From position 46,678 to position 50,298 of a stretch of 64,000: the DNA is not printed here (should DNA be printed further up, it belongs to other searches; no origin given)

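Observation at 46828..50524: Two-gene module: membrane-spanning wHTH-STAND NTPase-TPR protein translationally coupled to a small beta-rich protein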

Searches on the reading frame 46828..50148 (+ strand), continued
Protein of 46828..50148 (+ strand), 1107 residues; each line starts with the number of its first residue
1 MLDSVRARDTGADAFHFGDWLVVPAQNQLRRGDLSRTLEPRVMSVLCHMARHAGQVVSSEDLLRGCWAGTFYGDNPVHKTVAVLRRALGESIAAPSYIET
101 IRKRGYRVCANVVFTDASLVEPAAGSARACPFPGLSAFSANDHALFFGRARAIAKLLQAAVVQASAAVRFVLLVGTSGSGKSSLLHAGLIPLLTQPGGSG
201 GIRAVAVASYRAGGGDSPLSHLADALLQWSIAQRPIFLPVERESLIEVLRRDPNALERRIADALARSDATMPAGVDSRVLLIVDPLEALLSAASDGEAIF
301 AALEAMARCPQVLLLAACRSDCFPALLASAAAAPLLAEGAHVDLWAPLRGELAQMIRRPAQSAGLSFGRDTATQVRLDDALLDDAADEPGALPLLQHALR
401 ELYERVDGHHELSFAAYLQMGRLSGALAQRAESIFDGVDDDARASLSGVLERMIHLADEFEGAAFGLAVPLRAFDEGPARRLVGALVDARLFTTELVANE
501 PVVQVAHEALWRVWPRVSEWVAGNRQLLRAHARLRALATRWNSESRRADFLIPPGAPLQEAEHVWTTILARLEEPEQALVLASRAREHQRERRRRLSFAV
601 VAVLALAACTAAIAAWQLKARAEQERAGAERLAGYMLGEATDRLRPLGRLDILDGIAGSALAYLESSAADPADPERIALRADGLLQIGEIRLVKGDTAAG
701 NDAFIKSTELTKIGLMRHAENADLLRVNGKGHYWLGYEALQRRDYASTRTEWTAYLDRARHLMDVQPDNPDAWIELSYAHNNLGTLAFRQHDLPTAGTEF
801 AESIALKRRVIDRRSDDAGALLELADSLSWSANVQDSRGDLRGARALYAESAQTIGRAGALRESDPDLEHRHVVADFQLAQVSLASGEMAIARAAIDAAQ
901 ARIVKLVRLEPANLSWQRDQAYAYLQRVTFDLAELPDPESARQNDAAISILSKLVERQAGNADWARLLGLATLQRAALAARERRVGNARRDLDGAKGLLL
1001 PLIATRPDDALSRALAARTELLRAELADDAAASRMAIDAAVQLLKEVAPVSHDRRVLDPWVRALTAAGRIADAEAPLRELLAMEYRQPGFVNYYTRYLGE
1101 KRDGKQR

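Call 15: find_homologous_proteins(query=window:46828-50148:+, max_evalue=1e-10)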
Query window:46828-50148:+ (1107 aa): 1146 proteins with E <= 1e-10 among 8000 candidates; the best 120 are listed.
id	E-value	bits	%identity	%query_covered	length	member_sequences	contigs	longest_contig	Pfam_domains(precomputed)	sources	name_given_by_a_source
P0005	0.0e+0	2394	100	100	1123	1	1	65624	PF00486.35,PF20703.4,PF13191.13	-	-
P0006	0.0e+0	1297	60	98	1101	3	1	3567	PF00486.35,PF20703.4,PF13191.13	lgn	-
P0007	0.0e+0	1292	58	98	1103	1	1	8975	PF00486.35,PF20703.4,PF13191.13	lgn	-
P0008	0.0e+0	1289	59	98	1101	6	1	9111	PF00515.35,PF00486.35,PF20703.4,PF13191.13,PF13374.13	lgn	-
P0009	0.0e+0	1288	59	98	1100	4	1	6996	PF00486.35,PF20703.4,PF13191.13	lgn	-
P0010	0.0e+0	1265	58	98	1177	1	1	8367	PF00486.35,PF20703.4,PF13191.13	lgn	-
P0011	0.0e+0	1257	58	98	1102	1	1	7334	PF00486.35,PF20703.4,PF07719.24,PF13191.13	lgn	-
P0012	1.7e-281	955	49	99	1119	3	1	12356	PF00486.35,PF20703.4,PF13191.13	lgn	-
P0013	3.9e-281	954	48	98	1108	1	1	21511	PF00486.35,PF20703.4,PF13191.13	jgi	jgi:DNA-binding winged helix-turn-helix (wHTH) protein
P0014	6.8e-280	950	49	99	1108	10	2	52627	PF00486.35,PF20703.4,PF13191.13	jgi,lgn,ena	-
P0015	5.9e-212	725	40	97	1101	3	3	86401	PF00515.35,PF13424.13,PF00486.35,PF20703.4,PF07719.24,PF13191.13,PF13374.13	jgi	-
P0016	2.9e-202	693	39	97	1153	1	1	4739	PF14559.13,PF00515.35,PF13424.13,PF00486.35,PF20703.4,PF13181.13,PF07719.24,PF13191.13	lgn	-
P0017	2.5e-201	690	40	98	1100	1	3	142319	PF00486.35,PF20703.4,PF13191.13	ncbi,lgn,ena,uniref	ncbi:winged helix-turn-helix domain-containing protein [Dyella sp.]|uniref:nSTAND1 domain-containing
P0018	6.9e-201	688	40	97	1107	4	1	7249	PF00515.35,PF13424.13,PF00486.35,PF20703.4,PF13181.13,PF07719.24,PF13191.13,PF13374.13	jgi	jgi:eukaryotic-like serine/threonine-protein kinase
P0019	4.0e-200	686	39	97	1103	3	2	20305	PF14559.13,PF00515.35,PF13424.13,PF00486.35,PF20703.4,PF13181.13,PF07719.24,PF13191.13,PF13374.13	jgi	jgi:DNA-binding winged helix-turn-helix (wHTH) protein/tetratricopeptide (TPR) repeat protein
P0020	7.4e-199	681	37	99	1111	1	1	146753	PF14559.13,PF13371.13,PF00515.35,PF13424.13,PF00486.35,PF13428.13,PF20703.4,PF07719.24,PF13191.13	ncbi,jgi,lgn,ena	-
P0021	3.0e-198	679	40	98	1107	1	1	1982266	PF00515.35,PF13424.13,PF00486.35,PF13428.13,PF20703.4,PF07719.24,PF13191.13,PF13374.13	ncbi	-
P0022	2.2e-196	673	37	99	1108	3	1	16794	PF14559.13,PF13371.13,PF00515.35,PF13424.13,PF00486.35,PF13428.13,PF20703.4,PF07719.24,PF13191.13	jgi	jgi:DNA-binding winged helix-turn-helix (wHTH) protein/tetratricopeptide (TPR) repeat protein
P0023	8.0e-193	661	38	97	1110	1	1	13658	PF00515.35,PF13424.13,PF00486.35,PF20703.4,PF07719.24,PF13191.13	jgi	jgi:eukaryotic-like serine/threonine-protein kinase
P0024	6.2e-190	652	38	96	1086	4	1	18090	PF00515.35,PF13424.13,PF00486.35,PF20703.4,PF07719.24,PF13191.13,PF13374.13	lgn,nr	nr:winged helix-turn-helix domain-containing protein [Rhodanobacter sp. MP1X3]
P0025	1.4e-189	651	39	98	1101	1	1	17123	PF00515.35,PF13424.13,PF13432.13,PF00486.35,PF20703.4,PF07719.24,PF13191.13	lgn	-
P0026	4.8e-188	646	39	98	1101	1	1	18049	PF00486.35,PF20703.4,PF13191.13,PF13374.13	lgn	-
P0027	7.8e-186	638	38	98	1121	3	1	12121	PF14559.13,PF13424.13,PF00486.35,PF20703.4,PF13191.13,PF13374.13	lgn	-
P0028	2.4e-185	637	38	97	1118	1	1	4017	PF00515.35,PF00486.35,PF20703.4,PF13181.13,PF07719.24,PF13191.13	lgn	-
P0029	3.6e-184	633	38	99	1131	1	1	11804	PF00486.35,PF20703.4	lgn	-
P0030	9.5e-184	631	39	97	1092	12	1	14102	PF00486.35,PF20703.4,PF13191.13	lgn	-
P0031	1.4e-183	631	39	98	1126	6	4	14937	PF00486.35,PF20703.4,PF13191.13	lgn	-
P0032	7.4e-183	628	39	96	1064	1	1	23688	PF00486.35,PF20703.4,PF07719.24,PF13191.13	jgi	jgi:eukaryotic-like serine/threonine-protein kinase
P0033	1.1e-181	625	37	98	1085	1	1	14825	PF14559.13,PF00515.35,PF13424.13,PF13432.13,PF00486.35,PF13401.13,PF20703.4,PF07719.24,PF13191.13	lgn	-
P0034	1.6e-181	624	39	98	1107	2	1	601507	PF00486.35,PF20703.4,PF07719.24,PF13191.13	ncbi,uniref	ncbi:nSTAND1 domain-containing NTPase [Lysobacter sp. CA199]|uniref:nSTAND1 domain-containing NTPase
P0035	1.8e-180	621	39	97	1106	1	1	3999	PF00486.35,PF20703.4,PF13191.13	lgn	-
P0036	1.9e-180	621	38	97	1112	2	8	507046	PF13424.13,PF00486.35,PF13401.13,PF20703.4,PF13191.13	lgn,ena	-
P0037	2.6e-180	620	38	97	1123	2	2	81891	PF00486.35,PF20703.4,PF07719.24,PF13191.13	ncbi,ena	-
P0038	3.8e-180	620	37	98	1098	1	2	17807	PF13424.13,PF00486.35,PF20703.4,PF13191.13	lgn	-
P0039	3.9e-180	619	35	98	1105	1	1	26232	PF13424.13,PF00486.35,PF20703.4,PF07719.24,PF13191.13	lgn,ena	-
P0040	5.1e-180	619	37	98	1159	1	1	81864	PF00486.35,PF20703.4,PF07719.24,PF13191.13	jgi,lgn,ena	-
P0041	6.5e-180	619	38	97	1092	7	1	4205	PF00486.35,PF13428.13,PF20703.4,PF07719.24,PF13191.13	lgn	-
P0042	1.3e-179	618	37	99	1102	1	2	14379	PF00486.35,PF20703.4,PF07719.24,PF13191.13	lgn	-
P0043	1.5e-179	618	37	99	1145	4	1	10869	PF00486.35,PF20703.4,PF07719.24,PF13191.13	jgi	-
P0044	1.9e-179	617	37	99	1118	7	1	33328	PF00486.35,PF20703.4,PF13191.13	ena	-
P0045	2.3e-179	617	38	98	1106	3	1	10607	PF14559.13,PF00486.35,PF20703.4,PF13191.13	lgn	-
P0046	2.4e-179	617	38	98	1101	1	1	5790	PF13424.13,PF00486.35,PF20703.4,PF07719.24,PF13191.13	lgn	-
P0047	7.4e-179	615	37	97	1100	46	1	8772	PF00486.35,PF20703.4,PF13191.13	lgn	-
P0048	1.3e-177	611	38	98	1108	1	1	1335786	PF00486.35,PF20703.4,PF13191.13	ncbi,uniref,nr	ncbi:winged helix-turn-helix domain-containing protein [Janthinobacterium fluminis]|uniref:Winged he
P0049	1.8e-177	611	38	96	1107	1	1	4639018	PF13424.13,PF00486.35,PF13401.13,PF20703.4,PF07719.24,PF13191.13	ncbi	-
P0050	5.9e-177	609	38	98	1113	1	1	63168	PF14559.13,PF00515.35,PF00486.35,PF13428.13,PF20703.4,PF07719.24,PF13191.13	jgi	jgi:DNA-binding winged helix-turn-helix (wHTH) protein/tetratricopeptide (TPR) repeat protein/energy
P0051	1.3e-176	608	42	84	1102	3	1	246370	PF00486.35,PF20703.4,PF13191.13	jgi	jgi:DNA-binding winged helix-turn-helix (wHTH) protein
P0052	1.3e-176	608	38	98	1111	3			PF00486.35,PF20703.4,PF13191.13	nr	nr:winged helix-turn-helix domain-containing protein [Tahibacter harae]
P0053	4.8e-176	606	45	50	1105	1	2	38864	PF00486.35,PF20703.4,PF13191.13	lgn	-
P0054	8.7e-175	602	39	95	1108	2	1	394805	PF00486.35,PF13401.13,PF20703.4,PF13191.13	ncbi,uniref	ncbi:nSTAND1 domain-containing NTPase [Lysobacter brunescens]|uniref:Winged helix-turn-helix domain-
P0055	9.2e-175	602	38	98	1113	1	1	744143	PF00486.35,PF20703.4,PF13191.13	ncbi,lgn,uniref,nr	ncbi:winged helix-turn-helix domain-containing protein [Aquimonas voraii]|uniref:Transcriptional reg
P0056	1.2e-174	601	37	98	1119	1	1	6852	PF00486.35,PF13401.13,PF20703.4,PF13191.13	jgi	jgi:eukaryotic-like serine/threonine-protein kinase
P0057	3.2e-174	600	41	82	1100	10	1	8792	PF00486.35,PF20703.4,PF13191.13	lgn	-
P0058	5.9e-174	599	35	98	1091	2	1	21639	PF00515.35,PF00486.35,PF13428.13,PF20703.4,PF07719.24,PF13191.13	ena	-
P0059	1.0e-173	598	38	95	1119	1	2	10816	PF24575.2,PF00486.35,PF13401.13,PF20703.4,PF07719.24,PF13191.13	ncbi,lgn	-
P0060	4.9e-173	596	42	82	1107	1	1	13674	PF00486.35,PF20703.4,PF13191.13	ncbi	-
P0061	5.0e-173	596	41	87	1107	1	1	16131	PF00486.35,PF20703.4,PF13191.13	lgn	-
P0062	5.5e-173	596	38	98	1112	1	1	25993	PF00515.35,PF00486.35,PF20703.4,PF07719.24,PF13191.13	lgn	-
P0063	6.5e-173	596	36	98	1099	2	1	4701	PF13424.13,PF00486.35,PF20703.4,PF07719.24,PF13191.13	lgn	-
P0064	1.3e-172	595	38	97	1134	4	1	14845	PF00515.35,PF00486.35,PF20703.4,PF07719.24,PF13191.13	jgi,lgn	-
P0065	2.8e-172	593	36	98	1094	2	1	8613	PF00486.35,PF20703.4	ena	-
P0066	5.0e-172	593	42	82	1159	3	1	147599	PF00486.35,PF20703.4,PF13191.13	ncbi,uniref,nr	ncbi:winged helix-turn-helix domain-containing protein [Tahibacter sp.]|uniref:nSTAND1 domain-contai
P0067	1.1e-171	591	38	97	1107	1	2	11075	PF00486.35,PF20703.4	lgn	-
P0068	1.1e-171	591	37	93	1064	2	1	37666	PF00486.35,PF00004.36,PF20703.4,PF13191.13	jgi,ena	-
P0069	1.4e-171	591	42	82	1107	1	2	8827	PF00486.35,PF20703.4,PF13191.13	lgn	-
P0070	2.3e-171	590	37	98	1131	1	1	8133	PF00486.35,PF20703.4,PF13191.13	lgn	-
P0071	1.0e-170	588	40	82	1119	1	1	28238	PF00486.35,PF13401.13,PF20703.4,PF07719.24,PF13174.13,PF13191.13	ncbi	-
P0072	1.1e-170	588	36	98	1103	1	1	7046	PF13431.13,PF13424.13,PF00486.35,PF20703.4,PF07719.24,PF13191.13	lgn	-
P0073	1.9e-170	587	37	97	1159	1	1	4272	PF00486.35,PF20703.4,PF07719.24,PF13191.13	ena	-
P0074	8.7e-170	585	36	98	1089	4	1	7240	PF13424.13,PF00486.35,PF20703.4,PF07719.24,PF13191.13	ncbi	-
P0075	1.0e-169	585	38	98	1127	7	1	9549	PF00486.35,PF20703.4,PF13191.13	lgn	-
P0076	1.5e-169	584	38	97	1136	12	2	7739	PF00515.35,PF00486.35,PF20703.4,PF07719.24,PF13191.13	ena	-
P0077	2.0e-169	584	36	99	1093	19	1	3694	PF00515.35,PF00486.35,PF20703.4,PF07719.24,PF13191.13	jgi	jgi:DNA-binding winged helix-turn-helix (wHTH) protein/tetratricopeptide (TPR) repeat protein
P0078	2.6e-169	584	37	98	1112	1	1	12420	PF00515.35,PF00486.35,PF20703.4,PF13181.13,PF07719.24,PF13191.13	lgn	-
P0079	8.5e-169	582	37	97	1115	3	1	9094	PF00486.35,PF20703.4,PF07719.24,PF13191.13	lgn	-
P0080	1.7e-168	581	38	83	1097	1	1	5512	PF00486.35,PF20703.4,PF13191.13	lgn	-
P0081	2.0e-168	581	38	95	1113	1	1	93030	PF00486.35,PF20703.4,PF13191.13,PF13374.13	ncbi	-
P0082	4.4e-168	580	36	98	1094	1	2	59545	PF00486.35,PF20703.4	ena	-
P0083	7.8e-168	579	36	98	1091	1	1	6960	PF00486.35,PF20703.4,PF07719.24,PF13191.13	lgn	-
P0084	4.5e-167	576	38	97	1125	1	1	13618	PF00515.35,PF00486.35,PF20703.4,PF07719.24,PF13191.13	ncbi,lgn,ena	-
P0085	8.3e-167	575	37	98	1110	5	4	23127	PF00486.35,PF20703.4,PF13191.13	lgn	-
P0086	9.3e-167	575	38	94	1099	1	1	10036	PF00515.35,PF13424.13,PF13176.13,PF00486.35,PF20703.4,PF07719.24,PF13191.13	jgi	jgi:eukaryotic-like serine/threonine-protein kinase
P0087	3.9e-166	573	37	98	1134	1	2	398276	PF00486.35,PF20703.4,PF13191.13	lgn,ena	-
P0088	1.5e-165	571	38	94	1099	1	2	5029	PF00515.35,PF13424.13,PF13176.13,PF00486.35,PF20703.4,PF13191.13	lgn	-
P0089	2.7e-165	570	38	97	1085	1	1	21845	PF00486.35,PF20703.4,PF13191.13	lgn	-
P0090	3.6e-165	570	37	98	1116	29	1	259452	PF00486.35,PF20703.4,PF07719.24,PF13191.13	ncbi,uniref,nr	ncbi:winged helix-turn-helix domain-containing protein [Xanthomonas sp. BRIP62418]|uniref:nSTAND1 do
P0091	7.6e-165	569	36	99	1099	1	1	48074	PF00486.35,PF20703.4,PF13191.13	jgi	jgi:eukaryotic-like serine/threonine-protein kinase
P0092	8.1e-165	569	39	98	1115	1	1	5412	PF24575.2,PF00486.35,PF13401.13,PF20703.4,PF13191.13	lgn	-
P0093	8.5e-165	569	38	98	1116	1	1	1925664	PF00486.35,PF13401.13,PF20703.4,PF07719.24,PF13191.13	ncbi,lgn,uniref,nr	ncbi:winged helix-turn-helix domain-containing protein [Xanthomonas euroxanthea]|uniref:nSTAND1 doma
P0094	8.8e-165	569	39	98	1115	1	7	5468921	PF24575.2,PF00486.35,PF13401.13,PF20703.4,PF13191.13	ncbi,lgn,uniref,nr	ncbi:transcriptional regulator [Xanthomonas citri pv. fuscans CFBP 6996]|uniref:nSTAND1 domain-conta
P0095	9.9e-165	568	35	99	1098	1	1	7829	PF13424.13,PF00486.35,PF20703.4,PF07719.24,PF13191.13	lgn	-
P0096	1.1e-164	568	37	98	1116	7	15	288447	PF00515.35,PF00486.35,PF20703.4,PF07719.24,PF13191.13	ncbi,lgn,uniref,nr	ncbi:winged helix-turn-helix domain-containing protein [Xanthomonas vesicatoria]|uniref:nSTAND1 doma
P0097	4.4e-164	566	36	98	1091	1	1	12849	PF13424.13,PF00486.35,PF20703.4,PF07719.24,PF13191.13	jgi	jgi:DNA-binding winged helix-turn-helix (wHTH) protein/tetratricopeptide (TPR) repeat protein/ABC-ty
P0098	7.0e-164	566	38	98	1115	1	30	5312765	PF24575.2,PF00486.35,PF20703.4,PF13191.13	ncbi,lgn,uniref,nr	ncbi:transcriptional regulator [Xanthomonas citri pv. fuscans]|uniref:Transcriptional regulator n=1 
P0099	1.4e-163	565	37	98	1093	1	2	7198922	PF00486.35,PF20703.4,PF07719.24,PF13191.13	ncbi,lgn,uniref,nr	ncbi:winged helix-turn-helix domain-containing protein [Rugamonas sp. CCM 8940]|uniref:nSTAND1 domai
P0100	1.6e-163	564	38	98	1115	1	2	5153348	PF24575.2,PF00486.35,PF20703.4,PF13191.13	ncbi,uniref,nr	ncbi:AAA family ATPase [Xanthomonas citri]|uniref:nSTAND1 domain-containing NTPase n=1 Tax=Xanthomon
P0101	1.7e-163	564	35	98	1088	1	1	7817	PF13424.13,PF13432.13,PF00486.35,PF20703.4,PF13181.13,PF07719.24,PF13191.13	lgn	-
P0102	1.7e-163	564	38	97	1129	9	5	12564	PF00486.35,PF13401.13,PF20703.4,PF07719.24,PF13191.13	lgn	-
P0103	2.3e-163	564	34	99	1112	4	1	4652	PF00486.35,PF20703.4,PF07719.24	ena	-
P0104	3.3e-163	563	37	98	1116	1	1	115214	PF24575.2,PF00486.35,PF13401.13,PF20703.4,PF07719.24,PF13191.13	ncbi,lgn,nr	ncbi:transcriptional regulator [Xanthomonas sp. Leaf131]|nr:transcriptional regulator [Xanthomonas s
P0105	3.9e-163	563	36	96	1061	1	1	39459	PF00486.35,PF20703.4,PF13191.13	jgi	jgi:tetratricopeptide (TPR) repeat protein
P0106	7.4e-163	562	37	98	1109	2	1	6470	PF00486.35,PF20703.4,PF13191.13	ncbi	ncbi:winged helix-turn-helix domain-containing protein, partial [Xanthomonas maliensis]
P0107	9.6e-163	562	37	98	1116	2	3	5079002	PF24575.2,PF00486.35,PF13401.13,PF20703.4,PF07719.24,PF13191.13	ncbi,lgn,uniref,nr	ncbi:winged helix-turn-helix domain-containing protein [Xanthomonas hortorum pv. cynarae]|uniref:nST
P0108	1.4e-162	561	37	97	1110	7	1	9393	PF13604.13,PF00486.35,PF20703.4,PF13191.13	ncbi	-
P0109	2.1e-162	561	36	95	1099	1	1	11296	PF00515.35,PF13424.13,PF00486.35,PF20703.4,PF13181.13,PF07719.24,PF13191.13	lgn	-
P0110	3.0e-162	560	37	98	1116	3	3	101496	PF00486.35,PF13401.13,PF20703.4,PF07719.24,PF13191.13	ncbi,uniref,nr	ncbi:winged helix-turn-helix domain-containing protein [Xanthomonas codiaei]|uniref:Transcriptional 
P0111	3.5e-162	560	38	97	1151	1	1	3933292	PF00486.35,PF20703.4,PF07719.24,PF13191.13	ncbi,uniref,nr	ncbi:nSTAND1 domain-containing NTPase [Agrilutibacter solisilvae]|uniref:Winged helix-turn-helix dom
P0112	3.5e-162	560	37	98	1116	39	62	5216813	PF00515.35,PF00486.35,PF13401.13,PF20703.4,PF07719.24,PF13191.13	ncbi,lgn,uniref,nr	ncbi:winged helix-turn-helix domain-containing protein [Xanthomonas hortorum]|uniref:Transcriptional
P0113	8.5e-162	559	37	98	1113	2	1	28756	PF00486.35,PF13401.13,PF20703.4,PF13191.13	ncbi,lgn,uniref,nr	ncbi:winged helix-turn-helix domain-containing protein [Xanthomonas sp. 3075]|uniref:nSTAND1 domain-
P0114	1.7e-161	558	34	99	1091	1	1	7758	PF00486.35,PF20703.4,PF13191.13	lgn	-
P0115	3.1e-161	557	36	98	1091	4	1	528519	PF00515.35,PF00486.35,PF20703.4,PF07719.24,PF13191.13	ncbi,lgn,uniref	ncbi:winged helix-turn-helix domain-containing protein [Duganella fentianensis]|uniref:nSTAND1 domai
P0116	3.2e-161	557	37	98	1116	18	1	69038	PF00515.35,PF00486.35,PF20703.4,PF07719.24,PF13191.13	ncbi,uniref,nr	ncbi:winged helix-turn-helix domain-containing protein [Xanthomonas euvesicatoria]|uniref:nSTAND1 do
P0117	5.0e-161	556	36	98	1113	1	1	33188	PF00486.35,PF20703.4,PF13191.13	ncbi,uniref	ncbi:winged helix-turn-helix domain-containing protein [Xanthomonas campestris]|uniref:nSTAND1 domai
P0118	6.7e-161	556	35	98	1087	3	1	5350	PF00515.35,PF13424.13,PF00486.35,PF20703.4,PF13181.13,PF07719.24,PF13191.13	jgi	jgi:DNA-binding winged helix-turn-helix (wHTH) protein/tetratricopeptide (TPR) repeat protein/ABC-ty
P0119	8.8e-161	555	36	97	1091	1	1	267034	PF13424.13,PF00486.35,PF20703.4,PF13191.13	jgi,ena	-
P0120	1.9e-160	554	37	98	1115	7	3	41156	PF00486.35,PF20703.4,PF13191.13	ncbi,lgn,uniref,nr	ncbi:winged helix-turn-helix domain-containing protein [Xanthomonas nasturtii]|uniref:Transcriptiona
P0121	2.2e-160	554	37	98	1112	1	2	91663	PF00486.35,PF20703.4,PF07719.24,PF13191.13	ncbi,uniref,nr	ncbi:winged helix-turn-helix domain-containing protein [Xanthomonas arboricola]|uniref:Transcription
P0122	2.3e-160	554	36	98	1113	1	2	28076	PF05729.19,PF00486.35,PF20703.4,PF13191.13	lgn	-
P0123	2.4e-160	554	36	98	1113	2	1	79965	PF05729.19,PF00486.35,PF20703.4,PF13191.13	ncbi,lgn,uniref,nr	ncbi:DNA-binding winged helix-turn-helix (wHTH) protein [Xanthomonas campestris]|uniref:nSTAND1 doma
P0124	2.6e-160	554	36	98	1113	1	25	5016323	PF00486.35,PF20703.4,PF13191.13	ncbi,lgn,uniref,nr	ncbi:winged helix-turn-helix domain-containing protein [Xanthomonas campestris]|uniref:nSTAND1 domai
